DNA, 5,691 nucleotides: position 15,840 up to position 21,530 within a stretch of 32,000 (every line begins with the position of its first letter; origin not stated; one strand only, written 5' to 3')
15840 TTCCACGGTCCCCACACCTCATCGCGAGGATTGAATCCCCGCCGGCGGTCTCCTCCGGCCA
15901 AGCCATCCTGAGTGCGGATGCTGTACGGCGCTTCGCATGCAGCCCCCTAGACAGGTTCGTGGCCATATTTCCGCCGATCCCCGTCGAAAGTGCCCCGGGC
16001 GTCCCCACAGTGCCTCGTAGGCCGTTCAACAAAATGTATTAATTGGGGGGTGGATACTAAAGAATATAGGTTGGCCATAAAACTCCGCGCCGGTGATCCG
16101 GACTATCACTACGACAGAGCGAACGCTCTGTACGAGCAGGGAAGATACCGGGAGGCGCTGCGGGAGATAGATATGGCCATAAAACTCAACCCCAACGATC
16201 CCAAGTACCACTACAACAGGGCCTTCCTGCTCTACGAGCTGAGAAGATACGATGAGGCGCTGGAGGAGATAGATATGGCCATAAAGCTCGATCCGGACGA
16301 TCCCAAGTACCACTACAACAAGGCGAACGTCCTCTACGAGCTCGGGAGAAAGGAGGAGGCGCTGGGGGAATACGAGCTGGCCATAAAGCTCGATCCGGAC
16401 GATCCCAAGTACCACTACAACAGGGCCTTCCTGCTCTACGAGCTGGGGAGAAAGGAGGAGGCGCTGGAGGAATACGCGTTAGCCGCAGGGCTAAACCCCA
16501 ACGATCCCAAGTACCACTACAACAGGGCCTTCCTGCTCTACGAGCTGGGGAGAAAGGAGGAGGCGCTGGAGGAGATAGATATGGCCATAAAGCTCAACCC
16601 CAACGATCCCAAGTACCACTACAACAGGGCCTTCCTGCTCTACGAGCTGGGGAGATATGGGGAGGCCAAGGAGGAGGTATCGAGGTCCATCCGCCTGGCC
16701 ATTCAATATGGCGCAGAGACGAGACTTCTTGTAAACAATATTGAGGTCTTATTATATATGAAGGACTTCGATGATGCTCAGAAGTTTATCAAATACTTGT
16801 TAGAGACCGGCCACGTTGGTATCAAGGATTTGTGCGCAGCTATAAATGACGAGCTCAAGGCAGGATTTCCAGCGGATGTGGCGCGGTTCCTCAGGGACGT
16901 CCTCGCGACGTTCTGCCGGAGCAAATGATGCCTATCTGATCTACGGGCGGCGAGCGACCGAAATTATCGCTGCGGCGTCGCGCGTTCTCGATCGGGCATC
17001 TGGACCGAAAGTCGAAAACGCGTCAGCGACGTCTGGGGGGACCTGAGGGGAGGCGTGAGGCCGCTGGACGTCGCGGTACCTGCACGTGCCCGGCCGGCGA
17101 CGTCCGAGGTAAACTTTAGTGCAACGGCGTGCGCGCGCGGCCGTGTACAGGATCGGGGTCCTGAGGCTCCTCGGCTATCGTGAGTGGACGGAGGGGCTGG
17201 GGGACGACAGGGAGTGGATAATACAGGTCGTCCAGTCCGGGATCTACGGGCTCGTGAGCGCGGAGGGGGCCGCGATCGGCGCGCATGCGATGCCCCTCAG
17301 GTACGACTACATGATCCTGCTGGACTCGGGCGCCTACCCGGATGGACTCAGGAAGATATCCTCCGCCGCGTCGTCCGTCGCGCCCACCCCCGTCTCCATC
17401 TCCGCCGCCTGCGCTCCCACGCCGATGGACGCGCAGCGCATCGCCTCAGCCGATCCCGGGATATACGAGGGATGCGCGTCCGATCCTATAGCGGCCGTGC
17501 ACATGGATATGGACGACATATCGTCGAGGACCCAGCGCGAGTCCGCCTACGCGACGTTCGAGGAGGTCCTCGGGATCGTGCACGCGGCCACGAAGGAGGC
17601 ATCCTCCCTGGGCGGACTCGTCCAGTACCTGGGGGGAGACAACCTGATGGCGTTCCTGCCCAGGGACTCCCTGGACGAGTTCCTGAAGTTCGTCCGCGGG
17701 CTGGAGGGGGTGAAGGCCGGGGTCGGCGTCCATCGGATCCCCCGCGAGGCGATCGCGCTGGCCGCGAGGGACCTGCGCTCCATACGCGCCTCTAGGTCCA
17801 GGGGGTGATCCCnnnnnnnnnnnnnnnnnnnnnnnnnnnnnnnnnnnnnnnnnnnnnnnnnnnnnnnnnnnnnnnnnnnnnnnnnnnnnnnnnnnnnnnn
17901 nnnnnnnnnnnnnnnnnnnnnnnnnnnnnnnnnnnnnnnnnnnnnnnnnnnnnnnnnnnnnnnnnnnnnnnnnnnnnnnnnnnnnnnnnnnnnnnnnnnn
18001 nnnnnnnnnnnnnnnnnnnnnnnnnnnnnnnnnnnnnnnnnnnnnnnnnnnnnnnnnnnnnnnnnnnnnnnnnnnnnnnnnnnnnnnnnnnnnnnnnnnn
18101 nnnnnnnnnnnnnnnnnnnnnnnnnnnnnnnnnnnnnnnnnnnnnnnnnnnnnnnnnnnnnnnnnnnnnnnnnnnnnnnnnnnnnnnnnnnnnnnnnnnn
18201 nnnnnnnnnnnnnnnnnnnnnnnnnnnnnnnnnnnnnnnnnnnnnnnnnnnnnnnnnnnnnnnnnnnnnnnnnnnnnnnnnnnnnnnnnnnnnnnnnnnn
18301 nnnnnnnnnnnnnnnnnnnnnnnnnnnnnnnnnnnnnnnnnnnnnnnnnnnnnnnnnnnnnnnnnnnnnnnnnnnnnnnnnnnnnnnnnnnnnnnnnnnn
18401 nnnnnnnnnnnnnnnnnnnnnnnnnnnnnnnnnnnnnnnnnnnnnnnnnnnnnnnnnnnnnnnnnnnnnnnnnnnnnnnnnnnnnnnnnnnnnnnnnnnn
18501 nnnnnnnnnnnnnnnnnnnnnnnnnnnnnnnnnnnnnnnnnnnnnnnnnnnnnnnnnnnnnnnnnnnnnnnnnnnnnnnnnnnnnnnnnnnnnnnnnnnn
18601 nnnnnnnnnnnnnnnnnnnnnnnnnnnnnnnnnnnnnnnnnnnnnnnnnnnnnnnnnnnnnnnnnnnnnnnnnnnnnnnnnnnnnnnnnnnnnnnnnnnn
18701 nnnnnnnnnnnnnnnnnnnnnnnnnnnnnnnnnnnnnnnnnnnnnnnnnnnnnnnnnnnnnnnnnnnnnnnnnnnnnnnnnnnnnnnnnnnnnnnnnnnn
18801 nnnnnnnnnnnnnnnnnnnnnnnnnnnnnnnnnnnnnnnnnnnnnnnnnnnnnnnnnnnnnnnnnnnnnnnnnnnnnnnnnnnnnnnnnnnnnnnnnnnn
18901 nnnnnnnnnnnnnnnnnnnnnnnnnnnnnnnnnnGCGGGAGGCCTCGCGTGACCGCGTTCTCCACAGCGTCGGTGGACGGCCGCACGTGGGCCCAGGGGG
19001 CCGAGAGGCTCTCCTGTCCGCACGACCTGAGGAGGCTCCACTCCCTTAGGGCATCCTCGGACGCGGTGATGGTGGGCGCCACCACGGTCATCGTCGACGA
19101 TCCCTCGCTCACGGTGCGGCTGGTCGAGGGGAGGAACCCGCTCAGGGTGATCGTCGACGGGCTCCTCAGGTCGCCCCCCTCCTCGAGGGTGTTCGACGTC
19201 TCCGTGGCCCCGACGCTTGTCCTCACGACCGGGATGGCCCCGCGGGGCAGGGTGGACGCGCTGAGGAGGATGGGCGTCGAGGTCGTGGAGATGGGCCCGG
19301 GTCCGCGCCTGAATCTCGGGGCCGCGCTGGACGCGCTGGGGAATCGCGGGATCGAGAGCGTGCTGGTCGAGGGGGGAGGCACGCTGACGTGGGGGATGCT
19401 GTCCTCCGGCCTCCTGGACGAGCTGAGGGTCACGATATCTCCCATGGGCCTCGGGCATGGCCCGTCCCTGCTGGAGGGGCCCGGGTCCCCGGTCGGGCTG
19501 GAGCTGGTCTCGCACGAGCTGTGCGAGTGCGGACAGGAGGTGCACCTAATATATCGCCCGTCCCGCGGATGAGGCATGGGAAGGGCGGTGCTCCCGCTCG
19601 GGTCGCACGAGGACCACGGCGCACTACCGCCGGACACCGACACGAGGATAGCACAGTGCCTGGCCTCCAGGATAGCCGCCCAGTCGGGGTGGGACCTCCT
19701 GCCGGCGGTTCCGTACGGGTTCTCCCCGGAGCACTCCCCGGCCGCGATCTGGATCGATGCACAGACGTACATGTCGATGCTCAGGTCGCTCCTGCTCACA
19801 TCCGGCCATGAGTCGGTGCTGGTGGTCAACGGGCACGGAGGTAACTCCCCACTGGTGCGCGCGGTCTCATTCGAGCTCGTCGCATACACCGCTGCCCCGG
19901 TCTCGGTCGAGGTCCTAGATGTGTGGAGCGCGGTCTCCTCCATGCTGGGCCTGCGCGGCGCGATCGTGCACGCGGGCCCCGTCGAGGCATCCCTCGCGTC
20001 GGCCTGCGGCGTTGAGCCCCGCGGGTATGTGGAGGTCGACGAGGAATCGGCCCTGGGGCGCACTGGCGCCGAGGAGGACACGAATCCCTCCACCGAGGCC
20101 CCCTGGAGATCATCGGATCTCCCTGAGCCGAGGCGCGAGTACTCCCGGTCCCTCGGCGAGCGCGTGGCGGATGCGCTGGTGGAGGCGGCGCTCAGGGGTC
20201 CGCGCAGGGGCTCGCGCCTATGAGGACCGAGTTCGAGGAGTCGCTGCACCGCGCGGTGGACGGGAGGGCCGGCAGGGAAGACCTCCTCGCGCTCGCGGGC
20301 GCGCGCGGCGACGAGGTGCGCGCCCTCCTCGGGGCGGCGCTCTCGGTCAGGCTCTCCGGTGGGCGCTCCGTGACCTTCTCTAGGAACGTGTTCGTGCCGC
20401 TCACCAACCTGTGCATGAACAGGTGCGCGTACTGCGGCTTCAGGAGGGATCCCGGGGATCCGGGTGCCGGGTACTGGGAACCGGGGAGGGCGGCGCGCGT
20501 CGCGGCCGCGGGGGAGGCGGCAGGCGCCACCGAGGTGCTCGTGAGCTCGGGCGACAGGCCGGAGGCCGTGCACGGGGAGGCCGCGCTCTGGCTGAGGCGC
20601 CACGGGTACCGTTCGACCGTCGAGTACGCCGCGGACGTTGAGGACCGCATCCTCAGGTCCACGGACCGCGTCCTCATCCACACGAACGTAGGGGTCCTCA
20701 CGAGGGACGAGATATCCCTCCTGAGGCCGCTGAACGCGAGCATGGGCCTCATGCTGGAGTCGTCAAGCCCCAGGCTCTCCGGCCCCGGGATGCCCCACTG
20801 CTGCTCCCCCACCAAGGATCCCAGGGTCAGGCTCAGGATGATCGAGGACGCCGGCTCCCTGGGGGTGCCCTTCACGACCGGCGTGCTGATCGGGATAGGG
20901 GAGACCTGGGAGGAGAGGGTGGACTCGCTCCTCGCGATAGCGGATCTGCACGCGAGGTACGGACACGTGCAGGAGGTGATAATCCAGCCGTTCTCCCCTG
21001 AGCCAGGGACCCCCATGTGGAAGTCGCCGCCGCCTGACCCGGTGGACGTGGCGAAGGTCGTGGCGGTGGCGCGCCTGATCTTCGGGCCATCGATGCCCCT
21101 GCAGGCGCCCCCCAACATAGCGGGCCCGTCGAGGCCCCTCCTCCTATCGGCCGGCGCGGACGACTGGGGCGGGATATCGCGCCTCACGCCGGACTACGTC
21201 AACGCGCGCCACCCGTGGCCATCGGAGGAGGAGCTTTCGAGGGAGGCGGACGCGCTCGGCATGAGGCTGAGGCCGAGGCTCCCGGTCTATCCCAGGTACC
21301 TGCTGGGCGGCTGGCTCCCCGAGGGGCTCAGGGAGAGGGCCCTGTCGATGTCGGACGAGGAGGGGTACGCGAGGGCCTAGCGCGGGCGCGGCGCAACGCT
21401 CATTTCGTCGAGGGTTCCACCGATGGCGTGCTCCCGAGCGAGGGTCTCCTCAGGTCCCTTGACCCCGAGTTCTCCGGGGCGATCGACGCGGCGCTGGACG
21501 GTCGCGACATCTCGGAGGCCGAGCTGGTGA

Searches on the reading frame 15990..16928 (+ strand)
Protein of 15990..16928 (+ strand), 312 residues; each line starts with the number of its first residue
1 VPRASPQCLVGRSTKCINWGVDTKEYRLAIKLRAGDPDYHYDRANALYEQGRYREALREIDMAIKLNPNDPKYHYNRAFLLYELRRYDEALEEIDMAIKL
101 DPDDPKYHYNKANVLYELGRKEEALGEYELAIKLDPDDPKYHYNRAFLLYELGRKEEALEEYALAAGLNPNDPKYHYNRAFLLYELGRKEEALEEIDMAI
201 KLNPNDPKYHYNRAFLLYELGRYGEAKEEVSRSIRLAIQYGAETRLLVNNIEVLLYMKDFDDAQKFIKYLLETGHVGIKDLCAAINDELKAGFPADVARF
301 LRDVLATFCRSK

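Call 7: search_protein_families(library=pfam, proteins=[window:15990-16928:+], max_evalue=0.01)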
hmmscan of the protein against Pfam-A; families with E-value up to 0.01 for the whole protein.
window:15990-16928:+ (312 aa): 34 families (the best 25 are shown)
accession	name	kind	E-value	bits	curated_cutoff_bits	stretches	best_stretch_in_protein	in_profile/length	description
PF07719.23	TPR_2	-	9.2e-45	147.5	27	6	105-138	1-34/34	Tetratricopeptide repeat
PF13414.12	TPR_11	-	8.9e-41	137.8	26.8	6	113-153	2-42/42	TPR repeat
PF13431.12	TPR_17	-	3.9e-38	126.9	24.4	5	198-227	4-33/34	Tetratricopeptide repeat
PF00515.34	TPR_1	-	8.3e-36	120.8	27.8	5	72-104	2-34/34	Tetratricopeptide repeat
PF13432.12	TPR_16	-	1.2e-29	102.8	32.7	3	41-105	1-65/65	Tetratricopeptide repeat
PF13371.12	TPR_9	-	8.5e-29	99.8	35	5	49-106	7-64/73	Tetratricopeptide repeat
PF14559.12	TPR_19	-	1.1e-24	87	25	4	82-142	2-62/68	Tetratricopeptide repeat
PF13428.12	TPR_14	-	9e-24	82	23.5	4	37-78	1-42/44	Tetratricopeptide repeat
PF13181.12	TPR_8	-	1.4e-23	81.4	25.7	3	106-138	2-34/34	Tetratricopeptide repeat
PF07721.20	TPR_4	-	1.2e-19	69.3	27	0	39-59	3-23/26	Tetratricopeptide repeat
PF12895.13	ANAPC3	-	1.3e-19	70.7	27.2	3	34-94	20-79/82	Anaphase-promoting complex, cyclosome, subunit 3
PF14561.12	TPR_20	-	6.6e-16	58.9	25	0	90-126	7-43/90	Tetratricopeptide repeat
PF13424.12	TPR_12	-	2.8e-12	47.1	30.1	1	75-134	7-67/77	Tetratricopeptide repeat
PF20308.4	TPR-S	-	4.9e-11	43.6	27.6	0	87-132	2-45/102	Tetratricopeptide Repeats-Sensor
PF13174.12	TPR_6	-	1.6e-10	41.3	26.3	0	177-205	4-32/33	Tetratricopeptide repeat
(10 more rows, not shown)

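Call 8: search_protein_families(library=ncbifam, proteins=[window:15990-16928:+], max_evalue=0.01)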
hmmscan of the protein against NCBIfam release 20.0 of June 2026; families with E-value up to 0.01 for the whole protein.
window:15990-16928:+ (312 aa): 32 families (the best 25 are shown)
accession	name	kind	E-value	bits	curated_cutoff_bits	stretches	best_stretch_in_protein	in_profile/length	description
TIGR02917.1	PEP_TPR_lipo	equivalog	6e-28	97.2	312.2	3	146-241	200-295/899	XrtA/PEP-CTERM system TPR-repeat protein PrsT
TIGR02552.1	LcrH_SycD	equivalog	5.4e-27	94.2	104.8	2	40-142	21-123/136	SycD/LcrH family type III secretion system chaperone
NF040959.1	MamA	equivalog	7.4e-27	94.1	200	3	32-162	66-196/204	magnetosome protein MamA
NF047558.1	TPR_END_plus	domain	4.1e-22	77.9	32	3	176-206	2-32/56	TPR end-of-group domain-containing protein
TIGR02521.1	type_IV_pilW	equivalog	4.5e-21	75.5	154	3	86-166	46-126/234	type IV pilus biogenesis/stability protein PilW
NF047371.1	FlcA_CTERM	equivalog_domain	2.5e-18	65.9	300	2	43-132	444-534/646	periplasmic flagellar collar protein FlcA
TIGR00990.1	3a0801s09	subfamily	3.9e-16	58.8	757.25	3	153-236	345-428/615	mitochondrial import receptor subunit TOM70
NF047507.1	TPR_BatC_Lepto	exception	5.1e-16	58.8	175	1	42-144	29-135/214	TPR repeat-containing protein BatC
NF033762.1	social_mot_Tgl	equivalog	7.2e-16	58.3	225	2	38-171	32-168/252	social motility TPR repeat lipoprotein Tgl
TIGR03939.1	PGA_TPR_OMP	equivalog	4.3e-15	55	366.65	2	123-232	104-213/800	poly-beta-1,6 N-acetyl-D-glucosamine export porin PgaA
NF041522.1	TPR_sll0314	equivalog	1.2e-14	54.2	225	2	83-122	192-231/275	Sll0314/Alr1548 family TPR repeat-containing protein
NF052415.1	T3SS_chap_SctY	equivalog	2.1e-14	53.9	70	2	49-124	18-96/106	type III secretion apparatus assembly chaperone SctY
NF033920.0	C39_PA2778_fam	equivalog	9.6e-14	51.4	150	3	26-102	179-255/255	PA2778 family cysteine peptidase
NF033758.1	gliding_GltE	equivalog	2.2e-10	40.1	225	0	39-83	292-336/411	adventurous gliding motility TPR repeat lipoprotein GltE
NF040561.1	PrimPol_Msp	equivalog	4.2e-10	38.8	200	2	158-229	10-85/515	CRISPR-associated primase-polymerase type A1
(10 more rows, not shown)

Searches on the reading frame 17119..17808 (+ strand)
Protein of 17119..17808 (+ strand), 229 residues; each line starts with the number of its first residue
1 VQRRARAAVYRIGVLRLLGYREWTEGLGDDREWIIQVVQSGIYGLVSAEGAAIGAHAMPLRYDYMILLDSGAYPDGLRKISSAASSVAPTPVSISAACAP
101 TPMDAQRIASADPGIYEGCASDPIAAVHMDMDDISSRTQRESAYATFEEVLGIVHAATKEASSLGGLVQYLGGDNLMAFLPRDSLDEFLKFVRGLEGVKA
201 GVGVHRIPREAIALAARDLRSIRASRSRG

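Call 7: search_protein_families(library=pfam, proteins=[window:17119-17808:+], max_evalue=0.01)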
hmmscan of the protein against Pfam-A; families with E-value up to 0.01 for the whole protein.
window:17119-17808:+ (229 aa): 1 family
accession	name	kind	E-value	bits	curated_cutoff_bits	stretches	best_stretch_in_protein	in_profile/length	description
PF05165.17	GCH_III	-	1.5e-34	119.8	21.3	1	15-227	4-237/246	GTP cyclohydrolase III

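Call 8: search_protein_families(library=ncbifam, proteins=[window:17119-17808:+], max_evalue=0.01)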
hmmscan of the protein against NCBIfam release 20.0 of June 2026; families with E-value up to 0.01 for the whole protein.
window:17119-17808:+ (229 aa): 1 family
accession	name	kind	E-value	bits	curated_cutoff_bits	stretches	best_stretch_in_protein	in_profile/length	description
NF002587.0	PRK02240.1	subfamily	8.8e-16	58.4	306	2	124-226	137-246/257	GTP cyclohydrolase IIa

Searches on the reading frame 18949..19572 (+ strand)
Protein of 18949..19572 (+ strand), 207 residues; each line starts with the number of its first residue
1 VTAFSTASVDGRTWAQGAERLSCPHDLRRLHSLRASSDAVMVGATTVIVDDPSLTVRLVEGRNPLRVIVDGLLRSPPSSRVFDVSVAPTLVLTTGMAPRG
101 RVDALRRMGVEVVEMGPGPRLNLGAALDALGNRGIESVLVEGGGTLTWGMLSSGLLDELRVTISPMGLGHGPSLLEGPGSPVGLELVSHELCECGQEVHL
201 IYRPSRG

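Call 7: search_protein_families(library=pfam, proteins=[window:18949-19572:+], max_evalue=0.01)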
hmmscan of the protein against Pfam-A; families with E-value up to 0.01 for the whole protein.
window:18949-19572:+ (207 aa): 1 family
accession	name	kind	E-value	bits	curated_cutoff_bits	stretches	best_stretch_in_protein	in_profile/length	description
PF01872.23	RibD_C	-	8.7e-45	153.4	24.1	1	2-194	4-193/197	RibD C-terminal domain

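Call 8: search_protein_families(library=ncbifam, proteins=[window:18949-19572:+], max_evalue=0.01)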
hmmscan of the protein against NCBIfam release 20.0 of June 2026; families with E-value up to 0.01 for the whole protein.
window:18949-19572:+ (207 aa): 7 families
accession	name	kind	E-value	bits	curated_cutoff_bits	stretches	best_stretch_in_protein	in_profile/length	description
TIGR01508.1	rib_reduct_arch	equivalog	8.8e-52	175.3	186.45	1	3-200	5-208/210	2,5-diamino-6-(ribosylamino)-4(3H)-pyrimidinone 5'-phosphate reductase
TIGR00227.1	ribD_Cterm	domain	9.1e-44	149.6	150.15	1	6-180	10-189/216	riboflavin-specific deaminase C-terminal domain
TIGR00326.1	eubact_ribD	equivalog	5.8e-23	81.6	156.35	1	7-175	149-314/343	bifunctional diaminohydroxyphosphoribosylaminopyrimidine deaminase/5-amino-6-(5-phosphoribosylamino)uracil reductase RibD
NF010663.0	PRK14059.1-1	equivalog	1.6e-17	63.7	184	1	5-166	34-209/253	pyrimidine reductase family protein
NF008052.0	PRK10786.1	equivalog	1.3e-15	57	500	1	6-170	154-328/367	bifunctional diaminohydroxyphosphoribosylaminopyrimidine deaminase/5-amino-6-(5-phosphoribosylamino)uracil reductase RibD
NF010664.0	PRK14059.1-2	equivalog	8.8e-12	45.2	226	1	7-179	45-230/257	pyrimidine reductase family protein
NF010665.0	PRK14059.1-4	equivalog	1.4e-09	37.6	274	1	6-179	48-234/260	pyrimidine reductase family protein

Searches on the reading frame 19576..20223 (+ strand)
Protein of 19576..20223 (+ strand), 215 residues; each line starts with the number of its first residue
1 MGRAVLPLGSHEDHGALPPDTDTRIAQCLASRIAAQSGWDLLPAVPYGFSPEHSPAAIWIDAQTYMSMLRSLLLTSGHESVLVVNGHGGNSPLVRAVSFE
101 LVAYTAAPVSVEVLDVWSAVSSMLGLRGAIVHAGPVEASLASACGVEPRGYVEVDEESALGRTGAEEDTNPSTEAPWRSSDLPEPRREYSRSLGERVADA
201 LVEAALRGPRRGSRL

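Call 7: search_protein_families(library=pfam, proteins=[window:19576-20223:+], max_evalue=0.01)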
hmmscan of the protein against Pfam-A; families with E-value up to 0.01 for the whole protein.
window:19576-20223:+ (215 aa): 1 family
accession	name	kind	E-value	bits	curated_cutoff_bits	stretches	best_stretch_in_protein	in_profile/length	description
PF02633.19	Creatininase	-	2.5e-25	89.8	31.3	1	4-144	18-173/238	Creatinine amidohydrolase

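Call 8: search_protein_families(library=ncbifam, proteins=[window:19576-20223:+], max_evalue=0.01)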
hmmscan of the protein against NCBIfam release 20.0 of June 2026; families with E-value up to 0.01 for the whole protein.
window:19576-20223:+ (215 aa): 4 families
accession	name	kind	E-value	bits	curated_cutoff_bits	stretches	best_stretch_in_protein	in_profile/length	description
TIGR03964.1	mycofact_creat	equivalog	9e-15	54.9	172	1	5-141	17-149/228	mycofactocin biosynthesis peptidyl-dipeptidase MftE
NF033501.0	ArfB_arch_rifla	equivalog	7.7e-08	32.4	180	1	5-146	19-150/219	2-amino-5-formylamino-6-ribosylaminopyrimidin-4(3H)-one 5'-monophosphate deformylase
TIGR04448.1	creatininase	equivalog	1e-07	31.9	235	1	5-119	18-146/246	creatininase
NF041098.2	diketo_inos_hlase_IolN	equivalog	7.7e-07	28.5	245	1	5-147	28-173/307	3-dehydro-scyllo-inosose hydrolase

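Call 70: search_protein_families(library=ncbifam, proteins=[window:19576-20220:+], max_evalue=0.00001)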
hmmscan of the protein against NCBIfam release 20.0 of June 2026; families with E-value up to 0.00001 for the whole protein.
window:19576-20220:+ (215 aa): 4 families
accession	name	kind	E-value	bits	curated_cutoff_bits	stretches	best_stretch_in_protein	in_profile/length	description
TIGR03964.1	mycofact_creat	equivalog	9e-15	54.9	172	1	5-141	17-149/228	mycofactocin biosynthesis peptidyl-dipeptidase MftE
NF033501.0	ArfB_arch_rifla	equivalog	7.7e-08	32.4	180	1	5-146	19-150/219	2-amino-5-formylamino-6-ribosylaminopyrimidin-4(3H)-one 5'-monophosphate deformylase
TIGR04448.1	creatininase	equivalog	1e-07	31.9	235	1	5-119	18-146/246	creatininase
NF041098.2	diketo_inos_hlase_IolN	equivalog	7.7e-07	28.5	245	1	5-147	28-173/307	3-dehydro-scyllo-inosose hydrolase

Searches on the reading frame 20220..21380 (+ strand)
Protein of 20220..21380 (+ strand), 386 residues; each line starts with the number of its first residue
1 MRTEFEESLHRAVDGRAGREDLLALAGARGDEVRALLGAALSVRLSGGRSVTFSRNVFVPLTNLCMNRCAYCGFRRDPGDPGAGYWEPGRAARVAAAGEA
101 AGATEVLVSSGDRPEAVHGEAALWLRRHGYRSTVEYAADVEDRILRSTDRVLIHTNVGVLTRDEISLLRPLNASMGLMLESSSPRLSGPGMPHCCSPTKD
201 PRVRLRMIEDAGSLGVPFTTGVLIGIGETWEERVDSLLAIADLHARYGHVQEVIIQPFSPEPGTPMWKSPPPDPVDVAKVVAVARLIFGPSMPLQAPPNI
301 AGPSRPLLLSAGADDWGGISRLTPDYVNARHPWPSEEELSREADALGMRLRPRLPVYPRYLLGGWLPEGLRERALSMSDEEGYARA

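Call 7: search_protein_families(library=pfam, proteins=[window:20220-21380:+], max_evalue=0.01)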
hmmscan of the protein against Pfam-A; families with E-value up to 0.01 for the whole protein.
window:20220-21380:+ (386 aa): 1 family
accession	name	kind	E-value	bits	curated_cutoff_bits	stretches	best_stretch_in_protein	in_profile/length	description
PF04055.27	Radical_SAM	-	2.6e-15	57.4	29.5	1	60-237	2-163/166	Radical SAM superfamily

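Call 8: search_protein_families(library=ncbifam, proteins=[window:20220-21380:+], max_evalue=0.01)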
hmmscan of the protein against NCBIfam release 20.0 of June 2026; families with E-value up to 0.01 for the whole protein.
window:20220-21380:+ (386 aa): 14 families
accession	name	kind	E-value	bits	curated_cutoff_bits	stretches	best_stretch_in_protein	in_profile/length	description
NF006687.0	PRK09234.1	equivalog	2.8e-114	383.1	1018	1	5-385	18-409/849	bifunctional FO biosynthesis protein CofGH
TIGR03550.1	F420_cofG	equivalog_domain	4.8e-114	380.9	213.35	1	52-372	1-319/322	7,8-didemethyl-8-hydroxy-5-deazariboflavin synthase CofG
NF004884.0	PRK06245.1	equivalog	1.2e-112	376.1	209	1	49-383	9-337/340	7,8-didemethyl-8-hydroxy-5-deazariboflavin synthase subunit CofG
NF005609.0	PRK07360.1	equivalog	1.3e-18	67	426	2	4-117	7-123/374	7,8-didemethyl-8-hydroxy-5-deazariboflavin synthase subunit CofH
TIGR03551.1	F420_cofH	equivalog_domain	1.8e-18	66.5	374.1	2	20-116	4-100/345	5-amino-6-(D-ribitylamino)uracil--L-tyrosine 4-hydroxyphenyl transferase CofH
TIGR03957.1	rSAM_HmdB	equivalog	2.3e-18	66.5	320.9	1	28-315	13-277/317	5,10-methenyltetrahydromethanopterin hydrogenase cofactor biosynthesis protein HmdB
TIGR03699.1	menaquin_MqnC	equivalog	1e-16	60.7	428.1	2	204-319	183-300/342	cyclic dehypoxanthinyl futalosine synthase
TIGR00423.1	TIGR00423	subfamily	1.3e-15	57.5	260.25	2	51-117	1-67/310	CofH family radical SAM protein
TIGR03700.1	mena_SCO4494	equivalog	4.9e-14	52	434.55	1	39-115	31-108/351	aminofutalosine synthase MqnE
TIGR00433.2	bioB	equivalog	5.9e-12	45.5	225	1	198-288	166-251/307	biotin synthase BioB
TIGR03910.1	pyrrolys_PylB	equivalog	9.3e-07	28.1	348.2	1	209-289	194-269/347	methylornithine synthase PylB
NF004580.0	PRK05926.1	equivalog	8.4e-05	21.9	583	1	23-112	34-124/370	hypothetical protein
TIGR02351.2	thiH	equivalog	0.0019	17.3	380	1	57-76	73-94/364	2-iminoacetate synthase ThiH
TIGR03956.1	rSAM_HydE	equivalog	0.0025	17.1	254.6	0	53-77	48-71/340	[FeFe] hydrogenase H-cluster radical SAM maturase HydE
